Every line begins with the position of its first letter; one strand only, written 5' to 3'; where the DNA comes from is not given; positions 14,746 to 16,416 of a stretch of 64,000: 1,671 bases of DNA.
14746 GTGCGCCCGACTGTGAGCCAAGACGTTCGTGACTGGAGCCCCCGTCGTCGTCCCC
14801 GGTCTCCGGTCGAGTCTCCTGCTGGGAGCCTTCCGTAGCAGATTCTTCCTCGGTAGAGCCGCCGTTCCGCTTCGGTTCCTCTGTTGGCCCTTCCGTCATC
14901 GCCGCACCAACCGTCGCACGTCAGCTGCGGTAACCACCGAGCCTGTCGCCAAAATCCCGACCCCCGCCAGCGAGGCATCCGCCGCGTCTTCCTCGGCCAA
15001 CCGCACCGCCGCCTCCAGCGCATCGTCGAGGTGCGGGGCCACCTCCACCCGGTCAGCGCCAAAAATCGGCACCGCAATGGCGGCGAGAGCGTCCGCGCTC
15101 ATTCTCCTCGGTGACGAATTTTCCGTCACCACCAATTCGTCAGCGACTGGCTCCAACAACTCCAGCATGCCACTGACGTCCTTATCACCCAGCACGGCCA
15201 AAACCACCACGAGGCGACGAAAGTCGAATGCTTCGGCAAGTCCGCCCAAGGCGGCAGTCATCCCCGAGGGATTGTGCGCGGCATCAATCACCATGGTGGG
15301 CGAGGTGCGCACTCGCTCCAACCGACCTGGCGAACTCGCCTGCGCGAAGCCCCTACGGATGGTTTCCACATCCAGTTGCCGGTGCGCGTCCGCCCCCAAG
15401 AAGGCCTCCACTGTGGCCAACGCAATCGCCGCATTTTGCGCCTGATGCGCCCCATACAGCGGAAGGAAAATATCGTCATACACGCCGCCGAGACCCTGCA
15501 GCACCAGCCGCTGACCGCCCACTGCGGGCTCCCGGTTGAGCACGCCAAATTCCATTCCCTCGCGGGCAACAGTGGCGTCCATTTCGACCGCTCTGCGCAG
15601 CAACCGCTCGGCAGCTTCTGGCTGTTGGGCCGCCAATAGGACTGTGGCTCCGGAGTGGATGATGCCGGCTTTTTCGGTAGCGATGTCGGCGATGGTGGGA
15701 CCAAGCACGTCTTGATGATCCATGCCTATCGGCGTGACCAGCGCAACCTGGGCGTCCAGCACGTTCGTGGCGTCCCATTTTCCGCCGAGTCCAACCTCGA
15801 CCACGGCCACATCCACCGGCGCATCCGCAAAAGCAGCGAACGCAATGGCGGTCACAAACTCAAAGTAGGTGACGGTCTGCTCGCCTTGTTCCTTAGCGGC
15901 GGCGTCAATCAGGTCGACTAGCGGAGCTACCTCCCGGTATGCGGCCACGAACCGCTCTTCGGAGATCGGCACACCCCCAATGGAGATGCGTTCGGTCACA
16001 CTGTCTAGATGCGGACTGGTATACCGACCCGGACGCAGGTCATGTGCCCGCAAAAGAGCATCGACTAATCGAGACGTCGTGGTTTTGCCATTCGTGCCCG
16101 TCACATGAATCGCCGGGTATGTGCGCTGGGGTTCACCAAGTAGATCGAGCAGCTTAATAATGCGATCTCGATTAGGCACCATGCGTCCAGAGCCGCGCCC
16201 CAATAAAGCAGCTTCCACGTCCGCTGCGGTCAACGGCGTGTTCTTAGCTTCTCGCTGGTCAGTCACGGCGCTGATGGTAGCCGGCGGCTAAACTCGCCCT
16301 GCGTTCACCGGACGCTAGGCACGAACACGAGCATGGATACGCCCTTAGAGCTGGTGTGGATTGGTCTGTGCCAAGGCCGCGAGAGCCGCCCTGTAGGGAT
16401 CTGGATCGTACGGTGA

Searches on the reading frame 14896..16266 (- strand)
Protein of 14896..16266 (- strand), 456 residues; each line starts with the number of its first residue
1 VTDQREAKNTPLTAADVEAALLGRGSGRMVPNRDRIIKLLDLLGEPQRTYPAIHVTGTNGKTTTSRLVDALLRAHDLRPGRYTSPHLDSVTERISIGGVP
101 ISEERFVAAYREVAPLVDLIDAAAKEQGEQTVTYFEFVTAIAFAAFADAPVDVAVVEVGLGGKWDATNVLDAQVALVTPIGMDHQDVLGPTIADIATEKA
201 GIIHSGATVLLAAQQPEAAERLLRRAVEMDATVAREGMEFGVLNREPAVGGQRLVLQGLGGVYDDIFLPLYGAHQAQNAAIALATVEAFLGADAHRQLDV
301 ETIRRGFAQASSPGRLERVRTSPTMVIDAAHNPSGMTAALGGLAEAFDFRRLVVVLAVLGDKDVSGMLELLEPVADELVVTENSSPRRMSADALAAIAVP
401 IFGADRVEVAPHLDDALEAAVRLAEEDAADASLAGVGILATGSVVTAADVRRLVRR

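Call 53: search_protein_families(library=pfam, proteins=[window:14896-16266:-], max_evalue=0.0001)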
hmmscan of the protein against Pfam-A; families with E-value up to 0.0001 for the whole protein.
window:14896-16266:- (456 aa): 2 families
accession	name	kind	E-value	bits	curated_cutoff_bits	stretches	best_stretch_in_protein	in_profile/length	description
PF02875.26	Mur_ligase_C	-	2.3e-20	74.2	28.4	1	314-427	1-118/127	Mur ligase, glutamate ligase domain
PF08245.18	Mur_ligase_M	-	2e-13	51.2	24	1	55-285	1-199/200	Mur ligase middle domain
